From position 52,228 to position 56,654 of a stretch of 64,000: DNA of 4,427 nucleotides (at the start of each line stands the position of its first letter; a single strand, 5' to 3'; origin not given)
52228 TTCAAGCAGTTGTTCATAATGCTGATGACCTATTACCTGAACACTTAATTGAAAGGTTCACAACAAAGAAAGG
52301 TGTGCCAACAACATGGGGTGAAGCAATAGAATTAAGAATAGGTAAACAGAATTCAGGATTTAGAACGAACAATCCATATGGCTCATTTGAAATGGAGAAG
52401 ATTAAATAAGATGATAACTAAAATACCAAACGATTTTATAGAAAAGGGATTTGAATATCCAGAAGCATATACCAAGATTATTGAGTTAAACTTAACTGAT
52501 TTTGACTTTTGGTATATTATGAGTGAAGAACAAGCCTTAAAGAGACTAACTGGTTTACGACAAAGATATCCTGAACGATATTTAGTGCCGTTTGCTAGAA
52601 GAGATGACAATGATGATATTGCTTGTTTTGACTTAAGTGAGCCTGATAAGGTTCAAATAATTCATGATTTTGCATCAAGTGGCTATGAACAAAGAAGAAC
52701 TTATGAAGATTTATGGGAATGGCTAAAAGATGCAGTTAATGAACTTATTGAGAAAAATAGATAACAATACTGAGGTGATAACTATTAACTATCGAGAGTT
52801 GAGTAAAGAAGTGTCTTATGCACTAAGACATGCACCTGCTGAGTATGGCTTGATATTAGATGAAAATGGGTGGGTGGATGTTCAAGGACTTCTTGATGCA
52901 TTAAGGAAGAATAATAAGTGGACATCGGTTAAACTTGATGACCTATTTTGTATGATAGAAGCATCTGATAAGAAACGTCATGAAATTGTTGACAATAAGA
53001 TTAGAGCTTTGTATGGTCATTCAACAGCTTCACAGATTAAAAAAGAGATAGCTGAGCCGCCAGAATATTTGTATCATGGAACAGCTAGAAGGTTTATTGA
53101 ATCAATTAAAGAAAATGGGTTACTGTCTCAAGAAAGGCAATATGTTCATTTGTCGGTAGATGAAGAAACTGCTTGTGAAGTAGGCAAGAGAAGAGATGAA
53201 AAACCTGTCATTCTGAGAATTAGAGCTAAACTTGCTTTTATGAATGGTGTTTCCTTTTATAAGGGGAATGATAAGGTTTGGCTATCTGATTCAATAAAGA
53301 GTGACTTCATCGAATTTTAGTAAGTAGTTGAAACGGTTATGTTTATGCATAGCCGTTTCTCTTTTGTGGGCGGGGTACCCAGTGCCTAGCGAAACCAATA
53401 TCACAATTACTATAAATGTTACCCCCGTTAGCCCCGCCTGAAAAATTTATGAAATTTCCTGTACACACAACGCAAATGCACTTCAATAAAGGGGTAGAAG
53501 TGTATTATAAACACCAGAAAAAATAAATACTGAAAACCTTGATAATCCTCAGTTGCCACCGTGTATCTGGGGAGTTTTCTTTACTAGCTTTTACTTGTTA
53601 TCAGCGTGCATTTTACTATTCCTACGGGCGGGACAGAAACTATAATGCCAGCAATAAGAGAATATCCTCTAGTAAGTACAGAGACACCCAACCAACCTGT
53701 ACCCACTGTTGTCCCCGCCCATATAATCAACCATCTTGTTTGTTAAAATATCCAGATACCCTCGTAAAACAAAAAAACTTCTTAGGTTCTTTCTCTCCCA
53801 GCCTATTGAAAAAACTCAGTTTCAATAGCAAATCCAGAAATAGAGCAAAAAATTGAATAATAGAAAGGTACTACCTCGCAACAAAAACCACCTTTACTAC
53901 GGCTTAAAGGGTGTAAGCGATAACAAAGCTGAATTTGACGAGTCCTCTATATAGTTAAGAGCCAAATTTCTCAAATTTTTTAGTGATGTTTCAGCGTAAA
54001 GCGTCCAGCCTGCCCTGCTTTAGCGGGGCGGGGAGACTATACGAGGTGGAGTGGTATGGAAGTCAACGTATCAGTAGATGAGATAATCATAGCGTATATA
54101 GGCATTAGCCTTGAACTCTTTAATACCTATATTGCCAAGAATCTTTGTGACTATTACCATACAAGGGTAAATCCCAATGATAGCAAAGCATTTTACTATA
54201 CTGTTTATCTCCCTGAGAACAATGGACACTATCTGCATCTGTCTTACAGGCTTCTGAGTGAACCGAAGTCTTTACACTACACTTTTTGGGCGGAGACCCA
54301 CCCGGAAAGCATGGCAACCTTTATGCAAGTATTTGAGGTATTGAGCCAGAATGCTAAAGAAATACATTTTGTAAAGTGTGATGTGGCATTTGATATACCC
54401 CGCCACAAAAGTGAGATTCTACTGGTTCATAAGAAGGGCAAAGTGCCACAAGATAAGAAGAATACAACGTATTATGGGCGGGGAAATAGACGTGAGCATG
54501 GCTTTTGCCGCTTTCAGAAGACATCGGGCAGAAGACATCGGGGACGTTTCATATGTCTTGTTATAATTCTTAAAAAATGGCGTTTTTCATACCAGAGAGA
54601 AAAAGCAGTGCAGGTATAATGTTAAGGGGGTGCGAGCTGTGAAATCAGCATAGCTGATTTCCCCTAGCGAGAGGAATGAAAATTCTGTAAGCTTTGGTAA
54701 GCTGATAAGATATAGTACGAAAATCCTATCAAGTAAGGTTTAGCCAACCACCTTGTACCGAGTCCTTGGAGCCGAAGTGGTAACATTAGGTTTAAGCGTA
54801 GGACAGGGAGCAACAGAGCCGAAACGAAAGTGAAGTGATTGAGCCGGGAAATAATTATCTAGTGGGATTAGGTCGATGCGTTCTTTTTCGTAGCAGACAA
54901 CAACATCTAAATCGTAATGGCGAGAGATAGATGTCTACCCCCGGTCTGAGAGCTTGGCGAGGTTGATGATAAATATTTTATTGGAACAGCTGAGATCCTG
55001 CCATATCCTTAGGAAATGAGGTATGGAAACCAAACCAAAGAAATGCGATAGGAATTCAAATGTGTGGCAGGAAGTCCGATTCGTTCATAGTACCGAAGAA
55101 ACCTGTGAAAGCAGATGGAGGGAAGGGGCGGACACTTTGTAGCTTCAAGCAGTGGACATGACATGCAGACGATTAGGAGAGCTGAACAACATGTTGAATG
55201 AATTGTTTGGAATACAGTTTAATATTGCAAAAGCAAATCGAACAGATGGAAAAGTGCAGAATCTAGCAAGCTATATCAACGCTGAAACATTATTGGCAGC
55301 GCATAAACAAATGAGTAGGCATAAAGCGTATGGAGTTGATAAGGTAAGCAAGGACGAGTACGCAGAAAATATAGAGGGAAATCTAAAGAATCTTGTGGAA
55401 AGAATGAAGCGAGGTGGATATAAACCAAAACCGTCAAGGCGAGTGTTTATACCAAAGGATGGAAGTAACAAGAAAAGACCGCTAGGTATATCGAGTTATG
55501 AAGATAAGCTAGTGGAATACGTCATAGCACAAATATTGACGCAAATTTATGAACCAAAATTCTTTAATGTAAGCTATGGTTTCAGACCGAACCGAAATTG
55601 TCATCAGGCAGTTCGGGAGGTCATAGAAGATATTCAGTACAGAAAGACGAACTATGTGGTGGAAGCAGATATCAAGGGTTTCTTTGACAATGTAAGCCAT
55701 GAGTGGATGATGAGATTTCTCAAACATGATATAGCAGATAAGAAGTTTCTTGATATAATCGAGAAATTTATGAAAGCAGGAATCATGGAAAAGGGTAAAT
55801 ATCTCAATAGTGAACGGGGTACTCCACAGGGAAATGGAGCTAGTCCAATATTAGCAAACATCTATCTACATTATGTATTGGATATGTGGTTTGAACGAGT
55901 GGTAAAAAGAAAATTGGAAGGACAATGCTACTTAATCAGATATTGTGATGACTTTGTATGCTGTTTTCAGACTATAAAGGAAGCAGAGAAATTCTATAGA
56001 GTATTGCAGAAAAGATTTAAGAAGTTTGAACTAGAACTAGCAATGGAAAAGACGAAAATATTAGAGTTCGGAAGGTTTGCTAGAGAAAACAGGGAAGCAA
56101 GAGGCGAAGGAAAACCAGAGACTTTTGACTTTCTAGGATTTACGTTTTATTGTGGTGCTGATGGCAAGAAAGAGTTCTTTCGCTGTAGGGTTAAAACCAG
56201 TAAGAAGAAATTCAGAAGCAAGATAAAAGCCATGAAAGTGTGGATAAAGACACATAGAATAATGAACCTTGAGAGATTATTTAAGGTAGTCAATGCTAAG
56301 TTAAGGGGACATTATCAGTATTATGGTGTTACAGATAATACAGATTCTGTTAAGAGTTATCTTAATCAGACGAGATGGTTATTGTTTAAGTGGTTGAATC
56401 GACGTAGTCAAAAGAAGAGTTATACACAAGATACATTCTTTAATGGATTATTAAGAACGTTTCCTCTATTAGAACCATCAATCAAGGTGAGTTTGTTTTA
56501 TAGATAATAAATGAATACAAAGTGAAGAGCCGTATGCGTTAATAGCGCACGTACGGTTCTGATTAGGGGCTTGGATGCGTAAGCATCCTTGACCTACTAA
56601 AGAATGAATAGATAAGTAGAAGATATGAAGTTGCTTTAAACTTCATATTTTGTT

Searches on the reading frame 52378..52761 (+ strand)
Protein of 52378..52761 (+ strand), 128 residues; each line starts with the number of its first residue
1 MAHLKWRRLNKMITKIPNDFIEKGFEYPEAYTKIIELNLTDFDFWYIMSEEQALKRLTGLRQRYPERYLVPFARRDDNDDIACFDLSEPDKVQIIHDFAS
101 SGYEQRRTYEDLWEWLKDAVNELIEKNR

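Call 6: search_protein_families(library=pfam, proteins=[window:52378-52761:+], max_evalue=1)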
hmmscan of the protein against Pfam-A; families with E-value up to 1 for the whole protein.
window:52378-52761:+ (128 aa): 3 families
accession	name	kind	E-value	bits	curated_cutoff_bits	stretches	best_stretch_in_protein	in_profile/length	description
PF09346.15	SMI1_KNR4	-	2.3e-05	25.4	25.4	1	40-117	51-124/125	SMI1 / KNR4 family (SUKH-1)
PF14567.11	SUKH_5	-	0.002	18.4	27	1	63-120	86-141/142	SMI1-KNR4 cell-wall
PF15187.11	Augurin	-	0.084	13.5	27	1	83-119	42-78/114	Oesophageal cancer-related gene 4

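Call 87: search_protein_families(library=ncbifam, proteins=[window:52378-52761:+], max_evalue=0.01)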
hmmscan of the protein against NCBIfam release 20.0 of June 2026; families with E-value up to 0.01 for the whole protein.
window:52378-52761:+ (128 aa): 0 families

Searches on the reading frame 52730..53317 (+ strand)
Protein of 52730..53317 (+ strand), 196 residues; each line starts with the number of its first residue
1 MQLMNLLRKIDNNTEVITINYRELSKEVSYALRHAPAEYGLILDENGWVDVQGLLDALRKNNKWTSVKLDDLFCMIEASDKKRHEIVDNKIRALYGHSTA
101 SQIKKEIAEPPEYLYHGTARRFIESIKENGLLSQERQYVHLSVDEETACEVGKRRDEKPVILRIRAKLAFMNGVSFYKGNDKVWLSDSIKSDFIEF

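Call 6: search_protein_families(library=pfam, proteins=[window:52730-53317:+], max_evalue=1)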
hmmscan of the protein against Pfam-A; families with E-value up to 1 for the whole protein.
window:52730-53317:+ (196 aa): 2 families
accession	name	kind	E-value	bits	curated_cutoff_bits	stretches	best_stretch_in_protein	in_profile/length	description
PF01885.22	PTS_2-RNA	-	1.7e-37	129.6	26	1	23-187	5-176/177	RNA 2'-phosphotransferase, Tpt1 / KptA family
PF22531.2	DUF7002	-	0.0073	16.3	27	1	113-163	2-52/195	Family of unknown function (DUF7002)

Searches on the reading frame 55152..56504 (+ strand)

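Call 21: search_protein_families(library=ncbifam, proteins=[window:55152-56504:+], max_evalue=0.00001)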
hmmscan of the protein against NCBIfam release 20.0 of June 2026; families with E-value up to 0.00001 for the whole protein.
window:55152-56504:+ (451 aa): 6 families
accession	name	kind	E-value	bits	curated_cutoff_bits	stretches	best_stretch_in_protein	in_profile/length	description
TIGR04416.1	group_II_RT_mat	equivalog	1.4e-106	356.6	300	1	45-418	2-352/353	group II intron reverse transcriptase/maturase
NF041746.1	Drt2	equivalog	1.8e-24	86.7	390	2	219-394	219-382/416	antiviral reverse transcriptase Drt2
NF041747.1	Drt3a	equivalog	1.3e-22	80.7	200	1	75-359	34-289/412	antiviral reverse transcriptase Drt3a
NF038233.2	retron_St85_RT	exception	1.5e-14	53.9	235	1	96-302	26-211/289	retron St85 family RNA-directed DNA polymerase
NF041749.1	Drt4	equivalog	3.1e-11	43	450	1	165-306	135-269/489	antiviral reverse transcriptase Drt4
TIGR04499.1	abortive_AbiA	subfamily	3.5e-06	26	250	1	163-304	142-291/615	AbiA family abortive infection protein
